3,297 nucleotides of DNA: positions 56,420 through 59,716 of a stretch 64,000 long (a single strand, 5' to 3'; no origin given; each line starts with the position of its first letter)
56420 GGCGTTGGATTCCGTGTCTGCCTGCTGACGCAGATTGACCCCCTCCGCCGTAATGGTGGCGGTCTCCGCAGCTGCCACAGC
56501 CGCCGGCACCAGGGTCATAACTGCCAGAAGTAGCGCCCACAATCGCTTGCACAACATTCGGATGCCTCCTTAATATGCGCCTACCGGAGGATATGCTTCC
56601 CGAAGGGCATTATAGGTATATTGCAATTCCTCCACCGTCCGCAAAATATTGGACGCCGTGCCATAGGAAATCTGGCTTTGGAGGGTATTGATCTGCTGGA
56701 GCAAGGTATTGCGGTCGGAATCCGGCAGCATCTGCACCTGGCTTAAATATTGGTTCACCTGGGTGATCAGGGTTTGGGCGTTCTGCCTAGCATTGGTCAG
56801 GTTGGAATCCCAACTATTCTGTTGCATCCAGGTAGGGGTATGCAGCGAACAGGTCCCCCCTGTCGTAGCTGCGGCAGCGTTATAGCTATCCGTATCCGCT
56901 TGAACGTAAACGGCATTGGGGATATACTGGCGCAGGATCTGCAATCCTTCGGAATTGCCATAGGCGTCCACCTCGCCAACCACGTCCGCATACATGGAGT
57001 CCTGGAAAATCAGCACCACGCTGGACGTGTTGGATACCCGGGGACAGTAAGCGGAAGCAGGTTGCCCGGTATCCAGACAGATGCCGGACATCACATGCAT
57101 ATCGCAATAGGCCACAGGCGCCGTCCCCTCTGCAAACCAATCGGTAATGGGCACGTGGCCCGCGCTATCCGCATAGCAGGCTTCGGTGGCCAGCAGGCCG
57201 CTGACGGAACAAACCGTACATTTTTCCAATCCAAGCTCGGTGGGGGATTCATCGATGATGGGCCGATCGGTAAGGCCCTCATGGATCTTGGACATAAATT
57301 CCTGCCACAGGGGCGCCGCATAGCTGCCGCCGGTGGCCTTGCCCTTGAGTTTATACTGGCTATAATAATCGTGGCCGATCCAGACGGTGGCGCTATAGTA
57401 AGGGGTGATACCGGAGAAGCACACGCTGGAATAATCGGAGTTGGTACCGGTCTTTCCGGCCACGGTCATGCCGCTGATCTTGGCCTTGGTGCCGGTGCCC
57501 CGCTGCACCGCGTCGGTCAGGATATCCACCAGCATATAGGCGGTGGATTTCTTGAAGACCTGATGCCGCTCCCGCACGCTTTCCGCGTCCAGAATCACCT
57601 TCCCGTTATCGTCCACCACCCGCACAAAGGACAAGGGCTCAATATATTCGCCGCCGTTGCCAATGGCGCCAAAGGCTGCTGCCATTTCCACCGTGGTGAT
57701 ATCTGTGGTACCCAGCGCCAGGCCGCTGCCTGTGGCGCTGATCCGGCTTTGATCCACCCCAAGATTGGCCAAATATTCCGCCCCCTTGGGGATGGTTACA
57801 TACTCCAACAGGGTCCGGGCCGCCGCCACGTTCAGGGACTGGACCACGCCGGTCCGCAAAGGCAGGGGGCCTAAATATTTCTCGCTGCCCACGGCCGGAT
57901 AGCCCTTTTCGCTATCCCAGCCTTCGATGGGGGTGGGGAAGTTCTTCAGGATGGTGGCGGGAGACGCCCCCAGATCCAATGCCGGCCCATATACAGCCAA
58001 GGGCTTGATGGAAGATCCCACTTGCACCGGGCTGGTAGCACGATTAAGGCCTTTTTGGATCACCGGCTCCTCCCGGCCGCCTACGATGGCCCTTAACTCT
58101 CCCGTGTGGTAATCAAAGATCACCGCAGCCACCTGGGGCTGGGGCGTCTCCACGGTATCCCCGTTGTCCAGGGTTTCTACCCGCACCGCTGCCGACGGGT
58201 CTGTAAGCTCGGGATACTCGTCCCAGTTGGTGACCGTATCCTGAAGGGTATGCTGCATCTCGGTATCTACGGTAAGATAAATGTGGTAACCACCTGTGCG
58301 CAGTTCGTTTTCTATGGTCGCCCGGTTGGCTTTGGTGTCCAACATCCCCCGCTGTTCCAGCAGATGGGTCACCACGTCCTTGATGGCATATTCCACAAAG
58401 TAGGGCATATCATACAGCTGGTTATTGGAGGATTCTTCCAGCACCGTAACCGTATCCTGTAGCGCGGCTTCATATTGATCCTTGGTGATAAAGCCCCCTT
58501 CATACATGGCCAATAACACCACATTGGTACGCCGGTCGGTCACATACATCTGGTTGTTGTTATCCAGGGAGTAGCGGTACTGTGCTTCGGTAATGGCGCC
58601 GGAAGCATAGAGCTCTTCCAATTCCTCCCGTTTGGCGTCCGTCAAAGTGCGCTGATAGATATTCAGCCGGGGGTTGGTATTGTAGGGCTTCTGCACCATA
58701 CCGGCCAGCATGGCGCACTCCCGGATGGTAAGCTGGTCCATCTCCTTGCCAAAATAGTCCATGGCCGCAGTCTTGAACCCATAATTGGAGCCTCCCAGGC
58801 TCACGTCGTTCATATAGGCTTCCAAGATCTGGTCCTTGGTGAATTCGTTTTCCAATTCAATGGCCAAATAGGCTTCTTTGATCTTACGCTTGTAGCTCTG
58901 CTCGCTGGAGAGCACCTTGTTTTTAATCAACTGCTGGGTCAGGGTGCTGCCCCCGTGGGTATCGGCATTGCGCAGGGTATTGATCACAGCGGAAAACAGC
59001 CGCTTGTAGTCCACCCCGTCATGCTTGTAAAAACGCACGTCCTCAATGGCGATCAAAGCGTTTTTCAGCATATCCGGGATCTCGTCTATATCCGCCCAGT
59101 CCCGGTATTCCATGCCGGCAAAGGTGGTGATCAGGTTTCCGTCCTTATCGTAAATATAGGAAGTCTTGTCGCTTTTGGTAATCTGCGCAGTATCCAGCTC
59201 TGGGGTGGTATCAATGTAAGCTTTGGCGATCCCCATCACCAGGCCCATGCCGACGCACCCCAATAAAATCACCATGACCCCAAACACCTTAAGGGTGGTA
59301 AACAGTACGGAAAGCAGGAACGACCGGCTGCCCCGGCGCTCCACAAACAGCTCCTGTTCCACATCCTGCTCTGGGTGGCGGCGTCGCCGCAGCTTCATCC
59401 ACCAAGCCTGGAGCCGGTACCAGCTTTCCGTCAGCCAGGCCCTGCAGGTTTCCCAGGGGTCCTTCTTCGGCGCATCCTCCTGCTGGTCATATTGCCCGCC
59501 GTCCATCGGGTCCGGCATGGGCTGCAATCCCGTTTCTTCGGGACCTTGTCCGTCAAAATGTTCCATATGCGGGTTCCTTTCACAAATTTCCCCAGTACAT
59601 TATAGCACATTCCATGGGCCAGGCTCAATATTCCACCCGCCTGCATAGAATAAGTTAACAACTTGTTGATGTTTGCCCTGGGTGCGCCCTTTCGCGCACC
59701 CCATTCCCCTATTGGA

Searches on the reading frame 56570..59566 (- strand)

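Call 14: search_protein_families(library=pfam, proteins=[window:56570-59566:-], max_evalue=0.0001)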
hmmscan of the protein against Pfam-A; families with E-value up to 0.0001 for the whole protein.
window:56570-59566:- (998 aa): 3 families
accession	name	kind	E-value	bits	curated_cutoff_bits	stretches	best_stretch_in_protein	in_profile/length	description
PF00912.28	Transgly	-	6.3e-58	195.6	27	1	143-304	2-163/178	Transglycosylase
PF00905.27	Transpeptidase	-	2.6e-21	76.6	22.1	1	480-758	2-298/299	Penicillin binding protein transpeptidase domain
PF09851.14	SHOCT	-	3.3e-05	23.9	27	0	313-330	3-20/28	Short C-terminal domain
